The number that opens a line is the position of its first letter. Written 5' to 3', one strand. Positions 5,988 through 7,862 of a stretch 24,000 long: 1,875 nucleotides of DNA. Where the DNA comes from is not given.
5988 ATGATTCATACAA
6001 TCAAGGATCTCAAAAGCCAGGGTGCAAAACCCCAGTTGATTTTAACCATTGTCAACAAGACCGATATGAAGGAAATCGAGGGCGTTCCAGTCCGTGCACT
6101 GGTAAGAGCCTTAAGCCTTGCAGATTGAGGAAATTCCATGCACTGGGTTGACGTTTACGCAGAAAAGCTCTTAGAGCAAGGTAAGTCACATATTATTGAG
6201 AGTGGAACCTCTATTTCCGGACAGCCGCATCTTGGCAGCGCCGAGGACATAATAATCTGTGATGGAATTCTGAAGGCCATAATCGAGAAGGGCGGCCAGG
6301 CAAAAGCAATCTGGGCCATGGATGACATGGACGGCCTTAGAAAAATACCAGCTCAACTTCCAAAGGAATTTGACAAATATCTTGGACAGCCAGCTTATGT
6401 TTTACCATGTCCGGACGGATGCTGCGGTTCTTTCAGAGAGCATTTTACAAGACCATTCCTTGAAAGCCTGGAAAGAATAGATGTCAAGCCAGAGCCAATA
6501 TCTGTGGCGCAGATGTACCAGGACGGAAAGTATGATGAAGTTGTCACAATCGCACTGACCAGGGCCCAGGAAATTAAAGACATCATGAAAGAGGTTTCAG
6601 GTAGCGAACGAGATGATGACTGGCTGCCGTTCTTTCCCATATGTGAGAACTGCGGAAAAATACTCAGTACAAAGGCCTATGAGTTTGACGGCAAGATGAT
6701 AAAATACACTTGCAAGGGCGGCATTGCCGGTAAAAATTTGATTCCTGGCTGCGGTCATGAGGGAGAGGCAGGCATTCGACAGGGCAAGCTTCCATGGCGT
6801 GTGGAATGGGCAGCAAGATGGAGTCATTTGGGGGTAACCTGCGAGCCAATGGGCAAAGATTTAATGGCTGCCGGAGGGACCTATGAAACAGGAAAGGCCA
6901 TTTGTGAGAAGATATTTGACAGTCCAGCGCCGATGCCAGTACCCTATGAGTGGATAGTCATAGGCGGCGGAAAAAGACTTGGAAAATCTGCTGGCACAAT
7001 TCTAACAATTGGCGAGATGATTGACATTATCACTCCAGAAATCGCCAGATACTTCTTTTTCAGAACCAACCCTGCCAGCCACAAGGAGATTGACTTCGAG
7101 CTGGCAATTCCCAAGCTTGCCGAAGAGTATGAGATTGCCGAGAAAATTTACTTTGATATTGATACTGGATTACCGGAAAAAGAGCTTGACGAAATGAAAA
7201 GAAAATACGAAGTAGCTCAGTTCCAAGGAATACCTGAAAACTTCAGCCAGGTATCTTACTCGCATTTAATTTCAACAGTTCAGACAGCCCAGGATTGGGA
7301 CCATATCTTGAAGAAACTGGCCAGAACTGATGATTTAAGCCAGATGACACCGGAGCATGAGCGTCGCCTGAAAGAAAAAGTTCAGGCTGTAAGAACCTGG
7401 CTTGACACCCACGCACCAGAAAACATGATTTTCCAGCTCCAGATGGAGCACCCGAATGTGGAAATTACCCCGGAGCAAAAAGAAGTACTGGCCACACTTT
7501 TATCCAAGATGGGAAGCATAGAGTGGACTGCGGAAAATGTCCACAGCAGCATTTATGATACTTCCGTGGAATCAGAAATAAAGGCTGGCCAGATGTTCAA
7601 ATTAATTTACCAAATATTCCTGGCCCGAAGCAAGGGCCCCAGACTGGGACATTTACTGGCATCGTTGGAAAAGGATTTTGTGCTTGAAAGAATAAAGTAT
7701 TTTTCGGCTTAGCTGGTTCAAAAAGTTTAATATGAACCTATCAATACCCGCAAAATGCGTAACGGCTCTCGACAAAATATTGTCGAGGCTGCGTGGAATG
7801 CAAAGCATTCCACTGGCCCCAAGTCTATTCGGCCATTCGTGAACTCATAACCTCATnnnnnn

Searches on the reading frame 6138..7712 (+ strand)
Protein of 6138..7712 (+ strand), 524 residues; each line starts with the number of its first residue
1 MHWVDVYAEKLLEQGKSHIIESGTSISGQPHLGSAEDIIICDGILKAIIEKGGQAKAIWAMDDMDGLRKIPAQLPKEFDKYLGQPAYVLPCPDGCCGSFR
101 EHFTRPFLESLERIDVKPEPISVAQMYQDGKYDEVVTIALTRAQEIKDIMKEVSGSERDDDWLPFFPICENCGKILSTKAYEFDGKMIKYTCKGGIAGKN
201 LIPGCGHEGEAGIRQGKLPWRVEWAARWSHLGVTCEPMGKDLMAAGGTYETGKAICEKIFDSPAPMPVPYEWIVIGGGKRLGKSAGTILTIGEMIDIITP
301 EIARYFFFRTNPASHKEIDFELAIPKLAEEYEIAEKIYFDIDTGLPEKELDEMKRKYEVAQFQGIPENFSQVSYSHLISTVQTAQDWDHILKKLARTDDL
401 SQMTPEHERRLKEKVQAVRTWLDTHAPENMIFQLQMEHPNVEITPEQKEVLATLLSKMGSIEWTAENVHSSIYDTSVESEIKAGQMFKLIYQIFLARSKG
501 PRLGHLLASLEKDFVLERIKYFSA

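Call 93: search_protein_families(library=pfam, proteins=[window:6138-7712:+], max_evalue=0.00001)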
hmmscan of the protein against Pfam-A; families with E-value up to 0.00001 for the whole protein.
window:6138-7712:+ (524 aa): 2 families
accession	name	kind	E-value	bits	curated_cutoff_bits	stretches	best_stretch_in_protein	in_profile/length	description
PF01921.24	tRNA-synt_1f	-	9.8e-115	383.7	27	1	1-361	1-358/360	tRNA synthetases class I (K)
PF19269.4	Anticodon_2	-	6.9e-09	36.7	23.6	1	436-521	53-139/141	Anticodon binding domain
